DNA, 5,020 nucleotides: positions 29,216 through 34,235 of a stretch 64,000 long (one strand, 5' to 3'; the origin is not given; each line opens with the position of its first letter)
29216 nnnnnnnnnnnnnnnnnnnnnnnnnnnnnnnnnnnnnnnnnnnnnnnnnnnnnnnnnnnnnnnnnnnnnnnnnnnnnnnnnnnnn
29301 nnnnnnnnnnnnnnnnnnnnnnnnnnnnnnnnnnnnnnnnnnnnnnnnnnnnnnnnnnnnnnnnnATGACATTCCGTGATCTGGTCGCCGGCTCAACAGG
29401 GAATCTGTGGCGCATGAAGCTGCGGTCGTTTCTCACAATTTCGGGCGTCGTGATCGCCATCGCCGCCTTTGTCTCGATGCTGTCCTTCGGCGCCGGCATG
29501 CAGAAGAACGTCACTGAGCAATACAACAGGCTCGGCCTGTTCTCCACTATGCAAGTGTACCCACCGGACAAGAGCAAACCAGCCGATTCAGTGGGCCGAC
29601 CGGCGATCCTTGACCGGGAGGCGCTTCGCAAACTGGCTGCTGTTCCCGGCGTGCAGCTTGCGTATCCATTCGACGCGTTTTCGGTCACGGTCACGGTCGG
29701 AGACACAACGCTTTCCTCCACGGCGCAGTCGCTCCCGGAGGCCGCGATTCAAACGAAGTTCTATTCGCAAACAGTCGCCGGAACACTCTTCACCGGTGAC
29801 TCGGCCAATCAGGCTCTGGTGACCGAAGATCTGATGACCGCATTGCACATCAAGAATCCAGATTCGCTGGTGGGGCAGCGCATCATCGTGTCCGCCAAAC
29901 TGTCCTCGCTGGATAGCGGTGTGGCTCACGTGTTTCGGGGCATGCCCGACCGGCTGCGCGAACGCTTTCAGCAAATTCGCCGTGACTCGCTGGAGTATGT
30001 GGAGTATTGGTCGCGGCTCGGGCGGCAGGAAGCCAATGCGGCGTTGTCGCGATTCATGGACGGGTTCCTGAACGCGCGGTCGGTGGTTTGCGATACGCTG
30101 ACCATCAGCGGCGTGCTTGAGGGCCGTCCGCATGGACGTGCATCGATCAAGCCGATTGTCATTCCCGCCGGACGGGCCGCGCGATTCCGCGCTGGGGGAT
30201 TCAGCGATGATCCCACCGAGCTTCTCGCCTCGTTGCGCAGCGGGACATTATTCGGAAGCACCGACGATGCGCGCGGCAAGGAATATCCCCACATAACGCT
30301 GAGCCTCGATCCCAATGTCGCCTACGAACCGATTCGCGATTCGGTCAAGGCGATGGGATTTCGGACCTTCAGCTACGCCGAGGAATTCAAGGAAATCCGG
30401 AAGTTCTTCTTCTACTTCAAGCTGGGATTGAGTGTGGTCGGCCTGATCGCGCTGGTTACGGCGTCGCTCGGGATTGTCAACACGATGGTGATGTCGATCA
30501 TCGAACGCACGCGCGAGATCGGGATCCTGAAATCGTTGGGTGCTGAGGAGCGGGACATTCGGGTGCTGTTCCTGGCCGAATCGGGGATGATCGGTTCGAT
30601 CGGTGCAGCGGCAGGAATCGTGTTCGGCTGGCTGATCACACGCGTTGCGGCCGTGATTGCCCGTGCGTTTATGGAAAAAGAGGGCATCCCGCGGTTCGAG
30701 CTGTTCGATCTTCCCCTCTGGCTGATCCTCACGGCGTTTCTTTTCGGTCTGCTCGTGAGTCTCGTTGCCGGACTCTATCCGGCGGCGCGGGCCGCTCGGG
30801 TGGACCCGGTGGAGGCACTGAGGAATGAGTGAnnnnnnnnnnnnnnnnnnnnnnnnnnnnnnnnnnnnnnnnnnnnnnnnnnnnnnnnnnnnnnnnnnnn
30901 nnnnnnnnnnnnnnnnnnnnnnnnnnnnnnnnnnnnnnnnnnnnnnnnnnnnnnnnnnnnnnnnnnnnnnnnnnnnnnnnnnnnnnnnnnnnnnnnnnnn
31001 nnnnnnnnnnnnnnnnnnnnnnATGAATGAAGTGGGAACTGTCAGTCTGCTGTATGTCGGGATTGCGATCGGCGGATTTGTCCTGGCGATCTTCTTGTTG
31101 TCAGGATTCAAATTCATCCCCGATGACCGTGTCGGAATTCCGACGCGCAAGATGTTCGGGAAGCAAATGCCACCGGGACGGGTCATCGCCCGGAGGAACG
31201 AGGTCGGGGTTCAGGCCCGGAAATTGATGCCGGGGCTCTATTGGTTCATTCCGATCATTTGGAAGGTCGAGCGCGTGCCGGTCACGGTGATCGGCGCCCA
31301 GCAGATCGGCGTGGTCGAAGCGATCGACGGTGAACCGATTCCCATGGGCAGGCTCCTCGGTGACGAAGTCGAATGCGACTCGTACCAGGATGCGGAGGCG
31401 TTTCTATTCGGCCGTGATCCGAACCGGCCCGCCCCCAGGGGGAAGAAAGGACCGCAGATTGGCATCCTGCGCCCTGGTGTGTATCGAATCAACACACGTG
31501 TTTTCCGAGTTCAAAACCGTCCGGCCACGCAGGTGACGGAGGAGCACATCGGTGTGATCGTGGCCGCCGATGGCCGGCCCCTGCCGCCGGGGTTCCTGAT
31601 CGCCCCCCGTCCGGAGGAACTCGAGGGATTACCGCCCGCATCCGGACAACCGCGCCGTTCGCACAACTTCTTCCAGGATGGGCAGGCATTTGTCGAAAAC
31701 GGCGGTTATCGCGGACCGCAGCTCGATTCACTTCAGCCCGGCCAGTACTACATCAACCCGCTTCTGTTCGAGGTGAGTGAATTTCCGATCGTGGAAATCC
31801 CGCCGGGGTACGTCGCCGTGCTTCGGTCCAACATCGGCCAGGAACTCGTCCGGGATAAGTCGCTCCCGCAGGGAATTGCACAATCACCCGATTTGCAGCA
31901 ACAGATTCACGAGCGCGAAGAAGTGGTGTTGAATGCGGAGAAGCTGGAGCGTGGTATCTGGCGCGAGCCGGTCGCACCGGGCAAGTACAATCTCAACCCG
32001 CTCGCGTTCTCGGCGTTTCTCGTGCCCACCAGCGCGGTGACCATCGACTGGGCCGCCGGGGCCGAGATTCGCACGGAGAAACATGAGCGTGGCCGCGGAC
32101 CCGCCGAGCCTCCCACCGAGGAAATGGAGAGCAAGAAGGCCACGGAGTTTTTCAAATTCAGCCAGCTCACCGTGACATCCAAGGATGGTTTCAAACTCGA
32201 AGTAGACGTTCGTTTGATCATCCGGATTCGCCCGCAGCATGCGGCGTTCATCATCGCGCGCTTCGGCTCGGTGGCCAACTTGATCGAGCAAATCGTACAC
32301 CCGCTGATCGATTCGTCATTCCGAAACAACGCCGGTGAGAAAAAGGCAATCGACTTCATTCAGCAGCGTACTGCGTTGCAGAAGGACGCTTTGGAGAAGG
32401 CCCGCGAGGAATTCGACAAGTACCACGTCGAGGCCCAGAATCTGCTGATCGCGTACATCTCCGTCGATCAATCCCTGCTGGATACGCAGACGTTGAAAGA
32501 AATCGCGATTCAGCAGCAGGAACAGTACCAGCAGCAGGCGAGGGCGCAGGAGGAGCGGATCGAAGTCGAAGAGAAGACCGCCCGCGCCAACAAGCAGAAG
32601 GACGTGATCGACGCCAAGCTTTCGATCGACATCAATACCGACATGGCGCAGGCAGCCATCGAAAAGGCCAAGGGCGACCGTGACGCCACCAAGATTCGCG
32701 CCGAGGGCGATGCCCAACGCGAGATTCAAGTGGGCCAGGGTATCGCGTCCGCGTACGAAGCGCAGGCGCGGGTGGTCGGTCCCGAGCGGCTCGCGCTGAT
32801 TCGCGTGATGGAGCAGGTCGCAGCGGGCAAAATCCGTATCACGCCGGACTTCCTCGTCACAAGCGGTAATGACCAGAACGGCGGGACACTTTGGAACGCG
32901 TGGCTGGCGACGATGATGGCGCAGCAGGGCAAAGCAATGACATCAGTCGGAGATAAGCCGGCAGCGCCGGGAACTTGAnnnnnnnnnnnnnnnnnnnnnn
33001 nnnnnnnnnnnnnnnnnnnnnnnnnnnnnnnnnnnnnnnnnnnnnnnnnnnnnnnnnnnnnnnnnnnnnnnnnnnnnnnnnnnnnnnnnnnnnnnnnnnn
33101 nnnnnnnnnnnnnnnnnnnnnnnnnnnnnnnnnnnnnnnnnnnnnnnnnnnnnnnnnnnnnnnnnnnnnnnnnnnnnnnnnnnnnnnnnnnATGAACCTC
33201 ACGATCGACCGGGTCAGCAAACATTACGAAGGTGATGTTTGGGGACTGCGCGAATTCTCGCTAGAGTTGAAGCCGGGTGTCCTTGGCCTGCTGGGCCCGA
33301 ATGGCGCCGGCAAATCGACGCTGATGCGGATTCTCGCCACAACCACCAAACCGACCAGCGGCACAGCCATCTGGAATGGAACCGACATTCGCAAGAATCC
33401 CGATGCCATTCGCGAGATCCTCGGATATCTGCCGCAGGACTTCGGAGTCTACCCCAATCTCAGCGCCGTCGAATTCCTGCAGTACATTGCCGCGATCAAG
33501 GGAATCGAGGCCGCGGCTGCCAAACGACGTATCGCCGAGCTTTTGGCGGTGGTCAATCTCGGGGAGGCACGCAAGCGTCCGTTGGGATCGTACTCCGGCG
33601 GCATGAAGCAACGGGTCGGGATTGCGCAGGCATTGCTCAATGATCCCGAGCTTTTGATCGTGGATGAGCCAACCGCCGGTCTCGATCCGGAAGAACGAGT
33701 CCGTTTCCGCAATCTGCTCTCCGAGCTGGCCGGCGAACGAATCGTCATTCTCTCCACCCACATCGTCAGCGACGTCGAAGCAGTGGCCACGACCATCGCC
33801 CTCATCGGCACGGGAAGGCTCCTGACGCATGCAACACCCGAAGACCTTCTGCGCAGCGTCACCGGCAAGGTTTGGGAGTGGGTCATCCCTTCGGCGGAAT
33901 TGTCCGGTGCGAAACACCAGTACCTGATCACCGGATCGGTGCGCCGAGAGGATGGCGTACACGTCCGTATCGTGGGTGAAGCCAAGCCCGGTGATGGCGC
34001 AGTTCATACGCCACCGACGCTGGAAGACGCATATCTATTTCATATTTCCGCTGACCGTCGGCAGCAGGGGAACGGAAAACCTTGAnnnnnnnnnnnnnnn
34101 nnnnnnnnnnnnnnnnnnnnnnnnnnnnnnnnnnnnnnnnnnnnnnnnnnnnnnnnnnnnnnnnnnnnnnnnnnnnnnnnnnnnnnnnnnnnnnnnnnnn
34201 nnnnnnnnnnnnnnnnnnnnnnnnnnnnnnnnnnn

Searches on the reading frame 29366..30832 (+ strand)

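Call 39: search_protein_families(library=pfam, proteins=[window:29366-30832:+], max_evalue=0.0001)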
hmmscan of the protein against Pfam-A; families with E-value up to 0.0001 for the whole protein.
window:29366-30832:+ (488 aa): 2 families
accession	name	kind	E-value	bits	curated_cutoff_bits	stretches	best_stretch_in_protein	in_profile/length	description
PF02687.27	FtsX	-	3.7e-22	79.1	25.5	1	357-481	2-120/120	FtsX-like permease C-terminal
PF12704.14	MacB_PCD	-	8.6e-15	56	27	1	21-176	1-144/207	MacB-like periplasmic core domain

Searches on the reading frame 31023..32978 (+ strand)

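Call 39: search_protein_families(library=pfam, proteins=[window:31023-32978:+], max_evalue=0.0001)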
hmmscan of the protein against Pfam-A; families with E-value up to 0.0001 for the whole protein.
window:31023-32978:+ (651 aa): 1 family
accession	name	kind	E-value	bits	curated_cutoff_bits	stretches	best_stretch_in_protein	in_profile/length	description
PF01145.31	Band_7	-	3.8e-22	79.6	23.6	1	301-509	10-175/176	SPFH domain / Band 7 family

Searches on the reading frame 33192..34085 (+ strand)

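Call 74: search_protein_families(library=pfam, proteins=[window:33192-34085:+], max_evalue=0.0001)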
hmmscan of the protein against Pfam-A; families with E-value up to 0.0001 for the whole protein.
window:33192-34085:+ (297 aa): 2 families
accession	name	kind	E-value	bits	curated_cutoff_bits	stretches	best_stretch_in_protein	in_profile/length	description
PF00005.33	ABC_tran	-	1.5e-32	113.5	25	1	20-162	2-137/137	ABC transporter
PF13304.12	AAA_21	-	1e-12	49.2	27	1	124-190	228-298/304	AAA domain, putative AbiEii toxin, Type IV TA system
